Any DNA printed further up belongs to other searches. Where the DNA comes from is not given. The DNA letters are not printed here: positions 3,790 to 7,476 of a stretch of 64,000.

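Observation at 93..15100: Non-canonical pentose catabolic module built around AraD, UlaE, an FGGY kinase and a PMI-like cupin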

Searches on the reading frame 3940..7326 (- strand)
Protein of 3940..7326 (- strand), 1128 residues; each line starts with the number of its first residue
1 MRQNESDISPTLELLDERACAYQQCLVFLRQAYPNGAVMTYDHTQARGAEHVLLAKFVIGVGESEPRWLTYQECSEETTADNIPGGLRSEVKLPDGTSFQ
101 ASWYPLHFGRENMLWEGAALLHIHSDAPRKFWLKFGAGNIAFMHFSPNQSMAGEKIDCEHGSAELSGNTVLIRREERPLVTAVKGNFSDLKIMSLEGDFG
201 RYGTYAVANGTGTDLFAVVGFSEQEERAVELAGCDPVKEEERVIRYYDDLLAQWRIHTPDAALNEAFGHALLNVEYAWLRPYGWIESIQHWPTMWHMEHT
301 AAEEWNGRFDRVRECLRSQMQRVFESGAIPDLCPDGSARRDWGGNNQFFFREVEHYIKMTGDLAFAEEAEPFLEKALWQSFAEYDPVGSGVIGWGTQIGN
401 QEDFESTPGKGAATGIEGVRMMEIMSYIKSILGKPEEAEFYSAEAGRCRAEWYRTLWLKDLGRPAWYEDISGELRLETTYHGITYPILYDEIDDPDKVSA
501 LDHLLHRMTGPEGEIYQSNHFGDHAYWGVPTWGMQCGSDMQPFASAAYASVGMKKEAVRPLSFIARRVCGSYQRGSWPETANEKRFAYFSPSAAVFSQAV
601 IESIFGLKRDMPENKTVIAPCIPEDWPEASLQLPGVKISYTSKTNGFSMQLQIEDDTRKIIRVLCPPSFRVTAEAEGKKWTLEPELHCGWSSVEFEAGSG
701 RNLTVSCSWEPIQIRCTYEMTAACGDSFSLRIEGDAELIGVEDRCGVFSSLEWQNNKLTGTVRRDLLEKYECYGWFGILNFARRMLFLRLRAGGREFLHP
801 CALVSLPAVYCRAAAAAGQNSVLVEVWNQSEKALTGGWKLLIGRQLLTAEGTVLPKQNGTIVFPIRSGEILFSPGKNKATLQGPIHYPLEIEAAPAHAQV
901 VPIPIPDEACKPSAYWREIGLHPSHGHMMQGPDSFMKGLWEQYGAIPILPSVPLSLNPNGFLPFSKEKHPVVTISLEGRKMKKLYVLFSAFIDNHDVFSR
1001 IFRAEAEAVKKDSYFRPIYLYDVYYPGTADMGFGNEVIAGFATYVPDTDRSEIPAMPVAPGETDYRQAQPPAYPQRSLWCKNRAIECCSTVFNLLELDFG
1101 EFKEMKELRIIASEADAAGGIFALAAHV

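Call 3: search_protein_families(library=pfam, proteins=[window:3940-7326:-])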
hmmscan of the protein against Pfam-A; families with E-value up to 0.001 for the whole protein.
window:3940-7326:- (1128 aa): 0 families

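Call 4: search_protein_families(library=ncbifam, proteins=[window:3940-7326:-])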
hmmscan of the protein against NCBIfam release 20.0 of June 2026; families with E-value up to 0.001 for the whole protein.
window:3940-7326:- (1128 aa): 0 families

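Call 7: search_protein_families(library=pfam, proteins=[window:3940-7326:-], max_evalue=10)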
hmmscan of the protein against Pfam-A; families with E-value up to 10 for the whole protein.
window:3940-7326:- (1128 aa): 1 family
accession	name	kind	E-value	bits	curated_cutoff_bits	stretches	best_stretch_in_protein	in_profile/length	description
PF06202.20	GDE_C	-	0.12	11.8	21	1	306-385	43-122/367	Amylo-alpha-1,6-glucosidase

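Call 20: search_solved_structures(query=window:3940-7326:-, max_evalue=10)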
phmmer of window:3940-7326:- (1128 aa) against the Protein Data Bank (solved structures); distinct sequences matched with E-value up to 10: 1.
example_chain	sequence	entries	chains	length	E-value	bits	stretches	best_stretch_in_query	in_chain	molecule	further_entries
3h96_A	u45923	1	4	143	1.3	9.9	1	967-1067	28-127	F420-H2 Dependent Reductase A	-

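Call 81: search_solved_structures(query=A4, max_evalue=1, show_alignments=1)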
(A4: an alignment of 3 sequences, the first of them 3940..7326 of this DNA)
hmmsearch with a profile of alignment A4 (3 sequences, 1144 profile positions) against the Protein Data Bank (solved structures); distinct sequences matched with E-value up to 1: 4.
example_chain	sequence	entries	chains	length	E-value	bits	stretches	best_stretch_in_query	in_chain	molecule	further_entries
2okx_A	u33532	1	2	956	0.015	16.6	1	366-478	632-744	Rhamnosidase B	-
8rf9_A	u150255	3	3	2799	0.26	12.5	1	604-650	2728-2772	Cyclic beta 1-2 glucan synthetase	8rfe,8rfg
8rf0_A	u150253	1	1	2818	0.26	12.5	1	604-650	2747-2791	Cyclic beta-(1,2)-glucan synthase NdvB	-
8ic6_B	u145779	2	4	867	0.86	10.8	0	376-478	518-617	exo-beta-D-arabinanase | exo-beta-D-arabinofuranosidase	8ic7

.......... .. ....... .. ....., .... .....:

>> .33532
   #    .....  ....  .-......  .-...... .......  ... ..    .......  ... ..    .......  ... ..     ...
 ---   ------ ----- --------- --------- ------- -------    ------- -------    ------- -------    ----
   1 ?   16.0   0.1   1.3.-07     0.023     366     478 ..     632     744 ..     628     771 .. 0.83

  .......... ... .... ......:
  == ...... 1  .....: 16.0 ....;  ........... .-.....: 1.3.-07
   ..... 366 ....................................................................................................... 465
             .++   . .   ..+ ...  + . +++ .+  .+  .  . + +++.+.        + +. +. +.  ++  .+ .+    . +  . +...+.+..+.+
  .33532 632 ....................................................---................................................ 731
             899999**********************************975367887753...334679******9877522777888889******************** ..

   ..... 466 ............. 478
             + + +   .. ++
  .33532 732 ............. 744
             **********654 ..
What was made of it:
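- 3940..7326 (-): 1128-aa cytoplasmic protein with an (alpha/alpha)6-like region; candidate glycosidase of an unassigned family. The profile matches the GH78 rhamnosidase B 2okx at E 0.015 (call 81).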
